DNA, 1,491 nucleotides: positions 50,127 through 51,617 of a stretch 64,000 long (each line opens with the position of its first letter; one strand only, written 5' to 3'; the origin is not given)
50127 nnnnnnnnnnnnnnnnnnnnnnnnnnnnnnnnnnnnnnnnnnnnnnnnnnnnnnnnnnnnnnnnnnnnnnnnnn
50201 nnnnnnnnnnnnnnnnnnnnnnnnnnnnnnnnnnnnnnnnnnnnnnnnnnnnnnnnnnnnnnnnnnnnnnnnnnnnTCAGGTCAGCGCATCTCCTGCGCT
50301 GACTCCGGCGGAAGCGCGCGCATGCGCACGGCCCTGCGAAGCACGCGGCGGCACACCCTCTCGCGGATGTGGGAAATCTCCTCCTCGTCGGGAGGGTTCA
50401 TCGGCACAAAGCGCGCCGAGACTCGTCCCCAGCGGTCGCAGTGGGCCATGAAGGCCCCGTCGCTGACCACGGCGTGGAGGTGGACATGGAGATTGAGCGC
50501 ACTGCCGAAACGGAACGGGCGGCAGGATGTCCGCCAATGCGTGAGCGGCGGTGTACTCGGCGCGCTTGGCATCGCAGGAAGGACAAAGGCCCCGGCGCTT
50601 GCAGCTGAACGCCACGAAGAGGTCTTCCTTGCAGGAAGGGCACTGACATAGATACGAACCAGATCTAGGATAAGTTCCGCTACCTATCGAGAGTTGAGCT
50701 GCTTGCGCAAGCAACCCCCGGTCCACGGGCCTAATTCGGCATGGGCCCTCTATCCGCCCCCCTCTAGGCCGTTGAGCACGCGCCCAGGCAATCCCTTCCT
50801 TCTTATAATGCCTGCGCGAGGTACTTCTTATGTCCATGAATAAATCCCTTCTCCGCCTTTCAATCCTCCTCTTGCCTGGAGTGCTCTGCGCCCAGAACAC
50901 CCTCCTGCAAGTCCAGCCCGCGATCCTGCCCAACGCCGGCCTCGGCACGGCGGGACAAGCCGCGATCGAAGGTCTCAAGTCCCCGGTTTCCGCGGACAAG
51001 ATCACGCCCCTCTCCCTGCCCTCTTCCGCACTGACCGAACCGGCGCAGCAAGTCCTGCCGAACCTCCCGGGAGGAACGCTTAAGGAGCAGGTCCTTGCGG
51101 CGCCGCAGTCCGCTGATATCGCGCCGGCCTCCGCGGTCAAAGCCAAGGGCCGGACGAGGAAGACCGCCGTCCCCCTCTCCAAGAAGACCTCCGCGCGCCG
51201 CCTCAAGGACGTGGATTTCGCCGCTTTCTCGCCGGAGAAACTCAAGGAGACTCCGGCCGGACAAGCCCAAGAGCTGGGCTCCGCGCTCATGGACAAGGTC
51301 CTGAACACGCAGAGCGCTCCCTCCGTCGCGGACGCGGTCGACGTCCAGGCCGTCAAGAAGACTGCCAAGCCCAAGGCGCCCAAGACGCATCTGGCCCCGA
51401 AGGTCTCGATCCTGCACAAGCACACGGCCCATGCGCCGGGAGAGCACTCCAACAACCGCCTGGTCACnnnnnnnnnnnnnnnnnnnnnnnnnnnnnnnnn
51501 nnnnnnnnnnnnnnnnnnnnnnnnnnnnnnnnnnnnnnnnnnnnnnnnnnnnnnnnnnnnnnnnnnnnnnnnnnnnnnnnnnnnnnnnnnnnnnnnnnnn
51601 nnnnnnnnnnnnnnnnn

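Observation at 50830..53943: Exported 1037-aa protein with two intact RecB/Cas4-like PD-(D/E)xK nuclease domains and a basic N-terminal tail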

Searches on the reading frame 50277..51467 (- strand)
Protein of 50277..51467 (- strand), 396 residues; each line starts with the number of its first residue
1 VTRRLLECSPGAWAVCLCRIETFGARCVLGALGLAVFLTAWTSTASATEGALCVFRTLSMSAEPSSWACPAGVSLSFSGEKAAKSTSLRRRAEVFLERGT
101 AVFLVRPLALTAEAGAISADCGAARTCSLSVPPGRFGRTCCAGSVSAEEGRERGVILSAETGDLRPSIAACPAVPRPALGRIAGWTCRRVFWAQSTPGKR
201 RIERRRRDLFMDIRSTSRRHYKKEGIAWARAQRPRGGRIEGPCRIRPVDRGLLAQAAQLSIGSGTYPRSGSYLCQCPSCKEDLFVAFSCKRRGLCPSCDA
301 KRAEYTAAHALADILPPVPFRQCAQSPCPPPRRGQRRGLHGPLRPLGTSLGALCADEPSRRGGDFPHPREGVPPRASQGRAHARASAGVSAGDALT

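Call 3: search_protein_families(library=pfam, proteins=[window:50277-51467:-], max_evalue=1)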
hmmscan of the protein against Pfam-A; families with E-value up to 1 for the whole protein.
window:50277-51467:- (396 aa): 2 families
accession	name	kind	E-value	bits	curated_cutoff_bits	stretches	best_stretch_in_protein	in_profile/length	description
PF14319.11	Zn_Tnp_IS91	-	1.1e-09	38.6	26.3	1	268-323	33-86/90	Transposase zinc-binding domain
PF20801.2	MAML1_3_TAD2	-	0.22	10.1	22.5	1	303-364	589-650/714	Mastermind-like 1/3, transactivation domain 2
